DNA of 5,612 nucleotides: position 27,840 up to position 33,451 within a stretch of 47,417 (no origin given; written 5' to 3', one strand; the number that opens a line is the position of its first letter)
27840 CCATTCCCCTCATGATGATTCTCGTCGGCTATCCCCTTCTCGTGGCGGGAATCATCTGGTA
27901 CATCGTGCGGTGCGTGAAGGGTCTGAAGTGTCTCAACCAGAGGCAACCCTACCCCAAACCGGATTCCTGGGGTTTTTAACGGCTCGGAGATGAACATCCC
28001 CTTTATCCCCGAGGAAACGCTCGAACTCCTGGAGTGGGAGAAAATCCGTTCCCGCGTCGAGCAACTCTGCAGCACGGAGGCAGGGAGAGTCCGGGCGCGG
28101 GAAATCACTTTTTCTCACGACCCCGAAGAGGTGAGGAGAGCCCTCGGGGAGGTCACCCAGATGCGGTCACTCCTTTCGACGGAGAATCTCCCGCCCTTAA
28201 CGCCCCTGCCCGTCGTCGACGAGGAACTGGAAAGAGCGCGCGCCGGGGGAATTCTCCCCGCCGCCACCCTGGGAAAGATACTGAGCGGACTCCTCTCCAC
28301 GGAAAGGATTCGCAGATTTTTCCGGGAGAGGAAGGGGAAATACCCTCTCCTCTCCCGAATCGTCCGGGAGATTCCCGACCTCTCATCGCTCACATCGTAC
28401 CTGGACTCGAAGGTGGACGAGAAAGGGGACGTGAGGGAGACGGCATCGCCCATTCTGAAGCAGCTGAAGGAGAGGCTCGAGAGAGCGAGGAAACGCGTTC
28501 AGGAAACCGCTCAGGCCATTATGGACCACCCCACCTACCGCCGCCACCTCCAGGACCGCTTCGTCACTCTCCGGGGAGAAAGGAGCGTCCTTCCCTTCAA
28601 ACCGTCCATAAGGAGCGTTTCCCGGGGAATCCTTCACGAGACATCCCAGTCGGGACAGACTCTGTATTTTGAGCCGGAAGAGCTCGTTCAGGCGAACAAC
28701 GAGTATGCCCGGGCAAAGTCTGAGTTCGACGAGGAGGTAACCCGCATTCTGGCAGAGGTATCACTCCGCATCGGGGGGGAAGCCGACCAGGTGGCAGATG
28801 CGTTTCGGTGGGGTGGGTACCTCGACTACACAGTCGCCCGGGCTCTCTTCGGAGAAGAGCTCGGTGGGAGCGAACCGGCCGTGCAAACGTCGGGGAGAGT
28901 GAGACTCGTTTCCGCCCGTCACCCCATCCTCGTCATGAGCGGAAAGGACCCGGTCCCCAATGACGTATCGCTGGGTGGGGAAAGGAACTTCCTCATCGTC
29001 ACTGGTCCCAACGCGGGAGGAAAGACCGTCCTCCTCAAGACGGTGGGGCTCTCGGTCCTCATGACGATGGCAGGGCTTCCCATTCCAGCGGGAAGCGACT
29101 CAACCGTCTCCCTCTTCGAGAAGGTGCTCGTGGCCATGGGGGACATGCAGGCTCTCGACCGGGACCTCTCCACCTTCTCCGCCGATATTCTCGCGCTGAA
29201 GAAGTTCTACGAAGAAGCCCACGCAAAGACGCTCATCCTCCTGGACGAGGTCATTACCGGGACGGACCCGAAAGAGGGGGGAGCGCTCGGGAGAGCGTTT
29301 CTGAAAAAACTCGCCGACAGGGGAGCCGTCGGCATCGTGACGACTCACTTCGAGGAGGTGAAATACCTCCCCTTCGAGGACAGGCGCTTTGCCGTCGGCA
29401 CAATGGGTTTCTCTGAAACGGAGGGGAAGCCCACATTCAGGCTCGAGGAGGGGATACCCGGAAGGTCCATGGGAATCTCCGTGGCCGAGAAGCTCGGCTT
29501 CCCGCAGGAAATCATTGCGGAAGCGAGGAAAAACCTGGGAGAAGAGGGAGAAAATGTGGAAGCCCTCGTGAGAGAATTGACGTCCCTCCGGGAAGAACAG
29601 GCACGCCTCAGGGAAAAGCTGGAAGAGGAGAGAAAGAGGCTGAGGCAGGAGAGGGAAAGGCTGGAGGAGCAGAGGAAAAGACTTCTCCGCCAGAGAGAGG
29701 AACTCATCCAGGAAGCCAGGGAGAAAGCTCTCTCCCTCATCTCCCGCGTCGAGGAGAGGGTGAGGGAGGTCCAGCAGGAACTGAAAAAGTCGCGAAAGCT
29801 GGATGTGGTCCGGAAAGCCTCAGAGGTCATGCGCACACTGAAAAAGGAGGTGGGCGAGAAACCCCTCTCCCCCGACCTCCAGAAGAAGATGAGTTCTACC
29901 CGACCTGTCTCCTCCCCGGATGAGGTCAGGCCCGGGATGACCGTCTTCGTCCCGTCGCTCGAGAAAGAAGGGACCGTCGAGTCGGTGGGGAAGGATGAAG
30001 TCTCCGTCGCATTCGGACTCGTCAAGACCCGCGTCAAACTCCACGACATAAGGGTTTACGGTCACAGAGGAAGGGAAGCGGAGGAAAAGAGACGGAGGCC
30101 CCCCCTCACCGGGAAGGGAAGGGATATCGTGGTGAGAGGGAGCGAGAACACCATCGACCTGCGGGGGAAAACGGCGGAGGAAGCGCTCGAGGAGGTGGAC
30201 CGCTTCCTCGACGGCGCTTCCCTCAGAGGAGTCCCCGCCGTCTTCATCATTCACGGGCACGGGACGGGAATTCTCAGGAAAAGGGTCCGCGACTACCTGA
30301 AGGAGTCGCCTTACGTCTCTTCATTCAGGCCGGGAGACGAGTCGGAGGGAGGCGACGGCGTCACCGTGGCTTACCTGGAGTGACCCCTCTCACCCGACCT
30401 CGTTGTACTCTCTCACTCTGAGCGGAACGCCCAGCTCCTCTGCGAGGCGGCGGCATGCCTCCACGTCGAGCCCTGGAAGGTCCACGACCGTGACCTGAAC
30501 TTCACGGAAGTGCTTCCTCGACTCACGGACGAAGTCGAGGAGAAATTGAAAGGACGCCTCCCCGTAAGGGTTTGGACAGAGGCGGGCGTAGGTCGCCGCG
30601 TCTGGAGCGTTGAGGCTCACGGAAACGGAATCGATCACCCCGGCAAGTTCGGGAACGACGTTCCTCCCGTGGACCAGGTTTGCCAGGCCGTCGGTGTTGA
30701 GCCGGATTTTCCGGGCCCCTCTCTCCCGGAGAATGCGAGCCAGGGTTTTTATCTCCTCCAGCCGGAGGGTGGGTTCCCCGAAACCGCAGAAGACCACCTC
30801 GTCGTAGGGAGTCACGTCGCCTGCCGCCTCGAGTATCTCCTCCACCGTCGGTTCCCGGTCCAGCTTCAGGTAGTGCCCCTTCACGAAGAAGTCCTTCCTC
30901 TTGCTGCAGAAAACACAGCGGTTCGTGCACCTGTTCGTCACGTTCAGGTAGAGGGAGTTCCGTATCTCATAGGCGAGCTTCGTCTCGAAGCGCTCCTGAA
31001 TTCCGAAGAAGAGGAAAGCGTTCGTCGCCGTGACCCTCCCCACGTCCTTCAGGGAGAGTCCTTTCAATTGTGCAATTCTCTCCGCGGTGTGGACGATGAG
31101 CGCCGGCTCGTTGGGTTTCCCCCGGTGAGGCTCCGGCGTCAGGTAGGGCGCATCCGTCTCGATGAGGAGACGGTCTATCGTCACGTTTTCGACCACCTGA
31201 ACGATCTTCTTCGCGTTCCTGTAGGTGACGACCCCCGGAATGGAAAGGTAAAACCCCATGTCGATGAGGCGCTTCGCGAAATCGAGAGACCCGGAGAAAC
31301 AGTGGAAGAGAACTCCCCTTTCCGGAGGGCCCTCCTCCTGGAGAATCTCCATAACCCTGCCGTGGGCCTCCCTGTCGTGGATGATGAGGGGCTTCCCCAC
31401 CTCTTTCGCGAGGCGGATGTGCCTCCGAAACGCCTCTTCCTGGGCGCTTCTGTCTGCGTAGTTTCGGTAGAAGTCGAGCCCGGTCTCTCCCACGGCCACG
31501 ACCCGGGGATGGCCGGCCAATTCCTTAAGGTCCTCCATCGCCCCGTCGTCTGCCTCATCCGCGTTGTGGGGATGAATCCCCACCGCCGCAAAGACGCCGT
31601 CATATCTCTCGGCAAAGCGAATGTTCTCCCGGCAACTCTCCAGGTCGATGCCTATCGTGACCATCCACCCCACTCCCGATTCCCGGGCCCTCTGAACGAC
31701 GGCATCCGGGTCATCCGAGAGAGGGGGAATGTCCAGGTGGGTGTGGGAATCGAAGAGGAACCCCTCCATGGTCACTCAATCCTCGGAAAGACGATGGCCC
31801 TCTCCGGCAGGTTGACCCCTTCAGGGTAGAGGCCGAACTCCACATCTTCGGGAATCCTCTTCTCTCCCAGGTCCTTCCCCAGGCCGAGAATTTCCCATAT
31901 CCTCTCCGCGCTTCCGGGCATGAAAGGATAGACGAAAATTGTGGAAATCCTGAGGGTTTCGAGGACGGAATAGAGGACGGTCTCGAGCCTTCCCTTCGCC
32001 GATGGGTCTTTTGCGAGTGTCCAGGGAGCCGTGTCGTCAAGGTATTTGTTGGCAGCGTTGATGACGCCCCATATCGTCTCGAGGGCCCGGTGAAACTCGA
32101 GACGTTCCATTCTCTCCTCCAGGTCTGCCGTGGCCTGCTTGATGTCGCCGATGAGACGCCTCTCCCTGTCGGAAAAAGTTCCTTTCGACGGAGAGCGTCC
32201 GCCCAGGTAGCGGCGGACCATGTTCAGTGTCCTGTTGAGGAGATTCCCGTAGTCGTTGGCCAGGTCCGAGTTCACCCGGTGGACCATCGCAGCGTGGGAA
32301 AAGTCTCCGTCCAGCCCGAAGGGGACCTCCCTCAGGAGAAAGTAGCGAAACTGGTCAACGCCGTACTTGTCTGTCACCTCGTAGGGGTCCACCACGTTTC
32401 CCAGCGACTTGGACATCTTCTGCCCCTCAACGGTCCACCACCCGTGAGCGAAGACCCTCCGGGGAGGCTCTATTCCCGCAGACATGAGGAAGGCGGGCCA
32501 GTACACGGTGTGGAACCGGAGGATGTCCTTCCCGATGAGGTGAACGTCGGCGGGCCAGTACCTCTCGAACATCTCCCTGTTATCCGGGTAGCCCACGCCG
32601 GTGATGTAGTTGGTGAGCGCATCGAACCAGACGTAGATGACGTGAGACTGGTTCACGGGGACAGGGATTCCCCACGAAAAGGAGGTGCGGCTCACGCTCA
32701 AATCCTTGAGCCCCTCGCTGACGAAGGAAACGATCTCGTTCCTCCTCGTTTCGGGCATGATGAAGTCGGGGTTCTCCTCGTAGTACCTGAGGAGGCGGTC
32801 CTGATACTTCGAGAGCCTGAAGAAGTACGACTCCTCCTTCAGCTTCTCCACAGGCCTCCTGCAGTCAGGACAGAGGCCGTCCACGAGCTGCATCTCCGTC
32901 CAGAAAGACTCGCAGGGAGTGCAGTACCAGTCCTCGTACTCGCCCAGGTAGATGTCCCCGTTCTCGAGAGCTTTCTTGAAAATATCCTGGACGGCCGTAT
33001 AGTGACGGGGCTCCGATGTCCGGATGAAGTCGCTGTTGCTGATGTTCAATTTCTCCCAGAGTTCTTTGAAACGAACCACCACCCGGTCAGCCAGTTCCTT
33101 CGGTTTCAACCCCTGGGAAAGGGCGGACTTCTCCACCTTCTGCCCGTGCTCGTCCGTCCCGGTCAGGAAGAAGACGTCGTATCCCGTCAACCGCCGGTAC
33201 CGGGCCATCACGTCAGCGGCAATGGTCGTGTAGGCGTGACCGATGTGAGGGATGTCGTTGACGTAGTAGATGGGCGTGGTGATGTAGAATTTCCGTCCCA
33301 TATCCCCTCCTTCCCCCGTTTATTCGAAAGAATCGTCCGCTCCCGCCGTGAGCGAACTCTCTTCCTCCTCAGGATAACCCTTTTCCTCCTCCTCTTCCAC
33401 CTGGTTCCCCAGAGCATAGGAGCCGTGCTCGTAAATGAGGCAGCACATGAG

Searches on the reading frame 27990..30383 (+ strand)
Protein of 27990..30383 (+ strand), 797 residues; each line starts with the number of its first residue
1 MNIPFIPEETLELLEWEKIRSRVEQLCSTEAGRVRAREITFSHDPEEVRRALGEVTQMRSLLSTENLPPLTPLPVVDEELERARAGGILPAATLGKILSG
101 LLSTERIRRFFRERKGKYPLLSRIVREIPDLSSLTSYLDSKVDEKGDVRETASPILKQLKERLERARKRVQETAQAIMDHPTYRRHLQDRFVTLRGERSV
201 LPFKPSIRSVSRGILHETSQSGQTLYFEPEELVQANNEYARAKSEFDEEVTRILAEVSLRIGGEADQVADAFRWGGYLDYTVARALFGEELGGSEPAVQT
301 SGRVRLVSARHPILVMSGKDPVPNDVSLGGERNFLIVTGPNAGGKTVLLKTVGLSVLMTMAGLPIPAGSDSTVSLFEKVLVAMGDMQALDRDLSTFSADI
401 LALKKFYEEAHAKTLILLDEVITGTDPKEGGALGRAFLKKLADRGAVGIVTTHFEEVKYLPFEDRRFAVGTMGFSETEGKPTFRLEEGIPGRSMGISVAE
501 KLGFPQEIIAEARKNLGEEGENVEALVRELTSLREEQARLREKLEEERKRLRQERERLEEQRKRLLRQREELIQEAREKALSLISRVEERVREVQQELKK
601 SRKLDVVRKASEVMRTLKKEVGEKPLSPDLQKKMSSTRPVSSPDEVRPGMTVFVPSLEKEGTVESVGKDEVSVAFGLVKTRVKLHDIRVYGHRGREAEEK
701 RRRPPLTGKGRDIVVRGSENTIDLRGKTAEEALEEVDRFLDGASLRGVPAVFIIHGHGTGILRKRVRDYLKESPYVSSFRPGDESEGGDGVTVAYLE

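Call 8: search_protein_families(library=pfam, proteins=[window:27990-30383:+], max_evalue=0.001)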
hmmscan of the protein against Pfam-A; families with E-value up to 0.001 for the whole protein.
window:27990-30383:+ (797 aa): 3 families
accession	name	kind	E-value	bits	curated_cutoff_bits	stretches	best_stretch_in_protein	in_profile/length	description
PF00488.27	MutS_V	-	1.8e-29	103.5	30.2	1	335-516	1-184/188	MutS domain V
PF01713.27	Smr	-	2.5e-26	92.1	25.7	1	722-796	1-76/77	Smr domain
PF20297.4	MSSS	-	1.7e-10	40.8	26.8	1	648-687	1-42/42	MutS2 and Smr-associated SH3 domain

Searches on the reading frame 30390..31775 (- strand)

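Call 71: search_protein_families(library=pfam, proteins=[window:30390-31775:-], max_evalue=0.00001)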
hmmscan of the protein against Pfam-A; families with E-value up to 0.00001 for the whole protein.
window:30390-31775:- (461 aa): 2 families
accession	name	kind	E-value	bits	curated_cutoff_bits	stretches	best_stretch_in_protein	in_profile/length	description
PF01026.27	TatD_DNase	-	1.7e-88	296.7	27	1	8-258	1-253/253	TatD related DNase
PF04055.27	Radical_SAM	-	3.8e-19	69.9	29.5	1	278-446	2-164/166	Radical SAM superfamily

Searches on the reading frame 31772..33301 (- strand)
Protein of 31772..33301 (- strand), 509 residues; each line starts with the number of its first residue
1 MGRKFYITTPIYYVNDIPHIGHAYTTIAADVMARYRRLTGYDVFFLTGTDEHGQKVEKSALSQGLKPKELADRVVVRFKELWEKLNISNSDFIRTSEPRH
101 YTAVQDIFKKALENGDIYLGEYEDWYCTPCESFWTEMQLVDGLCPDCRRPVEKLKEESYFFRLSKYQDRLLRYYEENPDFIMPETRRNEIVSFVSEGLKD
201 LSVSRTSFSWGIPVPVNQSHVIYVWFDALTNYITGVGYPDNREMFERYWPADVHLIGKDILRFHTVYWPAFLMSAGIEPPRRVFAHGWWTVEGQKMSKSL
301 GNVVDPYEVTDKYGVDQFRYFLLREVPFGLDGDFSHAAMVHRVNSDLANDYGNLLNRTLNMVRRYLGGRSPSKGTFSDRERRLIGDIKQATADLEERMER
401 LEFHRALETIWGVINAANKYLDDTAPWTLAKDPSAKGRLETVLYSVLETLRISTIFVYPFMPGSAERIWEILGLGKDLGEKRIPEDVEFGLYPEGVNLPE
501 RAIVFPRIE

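Call 71: search_protein_families(library=pfam, proteins=[window:31772-33301:-], max_evalue=0.00001)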
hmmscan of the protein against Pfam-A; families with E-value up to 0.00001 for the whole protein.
window:31772-33301:- (509 aa): 5 families
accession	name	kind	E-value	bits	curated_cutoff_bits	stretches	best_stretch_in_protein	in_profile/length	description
PF09334.17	tRNA-synt_1g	-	1.6e-121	406.2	20.1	2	155-359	180-391/391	tRNA synthetases class I (M)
PF00133.28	tRNA-synt_1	-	1.3e-35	123.4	22.7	2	219-325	296-404/414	tRNA synthetases class I (I, L, M and V)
PF01406.26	tRNA-synt_1e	-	1.1e-19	71.4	27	2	14-126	19-130/301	tRNA synthetases class I (C) catalytic domain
PF19303.5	Anticodon_3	-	1.6e-12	48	23.5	1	371-476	2-105/152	Anticodon binding domain of methionyl tRNA ligase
PF08264.19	Anticodon_1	-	2.6e-08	34.3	25.1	1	383-484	4-105/148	Anticodon-binding domain of tRNA ligase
